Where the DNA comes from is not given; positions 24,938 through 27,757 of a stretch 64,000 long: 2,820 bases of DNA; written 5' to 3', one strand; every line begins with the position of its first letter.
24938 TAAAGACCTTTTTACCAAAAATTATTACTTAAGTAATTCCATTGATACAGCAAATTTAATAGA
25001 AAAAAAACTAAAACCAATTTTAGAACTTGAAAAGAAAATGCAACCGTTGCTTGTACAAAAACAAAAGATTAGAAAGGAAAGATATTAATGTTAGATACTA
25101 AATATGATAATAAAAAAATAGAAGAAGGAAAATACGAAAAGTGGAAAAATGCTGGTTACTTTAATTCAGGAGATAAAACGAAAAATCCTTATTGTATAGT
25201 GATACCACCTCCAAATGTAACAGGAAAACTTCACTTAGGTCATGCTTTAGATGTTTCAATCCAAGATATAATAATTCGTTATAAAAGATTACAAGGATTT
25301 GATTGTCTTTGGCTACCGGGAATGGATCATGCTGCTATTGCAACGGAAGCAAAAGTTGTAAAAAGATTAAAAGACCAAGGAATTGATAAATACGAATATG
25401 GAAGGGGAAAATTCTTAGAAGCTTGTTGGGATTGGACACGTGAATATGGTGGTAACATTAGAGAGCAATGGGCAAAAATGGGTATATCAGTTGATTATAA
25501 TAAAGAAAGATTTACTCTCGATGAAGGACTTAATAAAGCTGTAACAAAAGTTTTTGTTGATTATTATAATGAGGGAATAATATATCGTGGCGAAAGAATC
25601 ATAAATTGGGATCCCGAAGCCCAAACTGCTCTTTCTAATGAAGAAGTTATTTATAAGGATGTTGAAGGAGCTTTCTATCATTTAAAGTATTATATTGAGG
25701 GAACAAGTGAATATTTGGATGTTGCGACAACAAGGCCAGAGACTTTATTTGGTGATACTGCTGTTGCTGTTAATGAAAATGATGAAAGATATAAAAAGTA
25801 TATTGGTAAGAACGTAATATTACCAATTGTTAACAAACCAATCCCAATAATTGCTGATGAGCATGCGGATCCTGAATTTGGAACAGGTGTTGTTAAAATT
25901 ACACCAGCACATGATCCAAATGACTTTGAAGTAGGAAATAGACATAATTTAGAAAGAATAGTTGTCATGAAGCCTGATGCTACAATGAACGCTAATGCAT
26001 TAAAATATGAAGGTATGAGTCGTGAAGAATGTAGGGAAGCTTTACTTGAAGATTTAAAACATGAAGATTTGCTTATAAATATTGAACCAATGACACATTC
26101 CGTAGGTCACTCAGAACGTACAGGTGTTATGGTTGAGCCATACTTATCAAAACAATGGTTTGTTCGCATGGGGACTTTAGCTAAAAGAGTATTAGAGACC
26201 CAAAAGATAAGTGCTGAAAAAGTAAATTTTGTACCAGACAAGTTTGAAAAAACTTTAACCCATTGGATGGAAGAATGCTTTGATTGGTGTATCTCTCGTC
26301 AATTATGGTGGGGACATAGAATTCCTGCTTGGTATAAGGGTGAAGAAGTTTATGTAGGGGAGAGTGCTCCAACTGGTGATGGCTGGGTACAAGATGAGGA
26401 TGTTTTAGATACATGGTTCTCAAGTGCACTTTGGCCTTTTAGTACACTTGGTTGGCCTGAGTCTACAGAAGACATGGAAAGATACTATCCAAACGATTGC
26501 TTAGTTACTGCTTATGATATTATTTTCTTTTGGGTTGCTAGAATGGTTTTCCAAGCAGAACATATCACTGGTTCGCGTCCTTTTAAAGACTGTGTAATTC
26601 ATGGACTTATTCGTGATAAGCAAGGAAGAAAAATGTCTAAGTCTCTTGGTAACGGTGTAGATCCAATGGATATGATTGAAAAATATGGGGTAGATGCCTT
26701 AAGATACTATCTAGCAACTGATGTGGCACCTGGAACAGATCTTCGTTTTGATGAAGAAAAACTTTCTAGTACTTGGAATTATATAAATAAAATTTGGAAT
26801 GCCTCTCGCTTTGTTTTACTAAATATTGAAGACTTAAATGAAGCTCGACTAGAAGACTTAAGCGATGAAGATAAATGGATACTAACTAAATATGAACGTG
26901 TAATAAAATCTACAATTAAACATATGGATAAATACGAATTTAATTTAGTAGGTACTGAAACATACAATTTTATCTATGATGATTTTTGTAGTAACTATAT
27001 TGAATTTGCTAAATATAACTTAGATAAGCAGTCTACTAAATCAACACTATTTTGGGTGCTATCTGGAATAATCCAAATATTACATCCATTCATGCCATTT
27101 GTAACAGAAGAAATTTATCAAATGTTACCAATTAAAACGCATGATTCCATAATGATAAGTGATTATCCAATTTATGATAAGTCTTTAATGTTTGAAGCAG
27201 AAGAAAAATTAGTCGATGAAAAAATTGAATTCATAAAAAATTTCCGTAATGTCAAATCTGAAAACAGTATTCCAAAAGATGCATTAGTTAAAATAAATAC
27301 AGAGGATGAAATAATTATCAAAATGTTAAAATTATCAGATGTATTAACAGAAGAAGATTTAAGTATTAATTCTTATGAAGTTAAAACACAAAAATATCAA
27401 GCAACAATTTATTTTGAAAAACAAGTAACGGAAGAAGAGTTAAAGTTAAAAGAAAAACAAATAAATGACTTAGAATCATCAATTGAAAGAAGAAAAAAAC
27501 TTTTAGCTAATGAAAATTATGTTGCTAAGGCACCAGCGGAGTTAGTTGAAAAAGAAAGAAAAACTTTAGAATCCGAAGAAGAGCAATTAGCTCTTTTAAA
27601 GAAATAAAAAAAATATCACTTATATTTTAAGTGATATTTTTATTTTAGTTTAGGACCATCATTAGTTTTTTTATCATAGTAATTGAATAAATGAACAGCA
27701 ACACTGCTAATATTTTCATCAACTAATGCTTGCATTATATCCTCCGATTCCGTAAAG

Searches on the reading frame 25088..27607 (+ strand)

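Call 96: search_protein_families(library=pfam, proteins=[window:25088-27607:+], max_evalue=0.00001)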
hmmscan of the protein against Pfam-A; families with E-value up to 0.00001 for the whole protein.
window:25088-27607:+ (839 aa): 6 families
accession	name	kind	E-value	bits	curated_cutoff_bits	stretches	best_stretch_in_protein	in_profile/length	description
PF00133.28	tRNA-synt_1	-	2.1e-140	468.6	22.7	2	16-423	3-256/414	tRNA synthetases class I (I, L, M and V)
PF08264.19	Anticodon_1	-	3.7e-35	121.4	25.1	1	595-735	1-145/148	Anticodon-binding domain of tRNA ligase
PF09334.17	tRNA-synt_1g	-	1.2e-26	93.9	20.1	2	350-565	177-377/391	tRNA synthetases class I (M)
PF13603.12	tRNA-synt_1_2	-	6e-10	39.3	25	1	239-301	85-147/185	Leucyl-tRNA synthetase, editing domain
PF10458.14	Val_tRNA-synt_C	-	1.2e-08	35.6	25.9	1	783-838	5-59/66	Valyl tRNA synthetase tRNA binding arm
PF01406.26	tRNA-synt_1e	-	2.2e-07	31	27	0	503-561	241-298/301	tRNA synthetases class I (C) catalytic domain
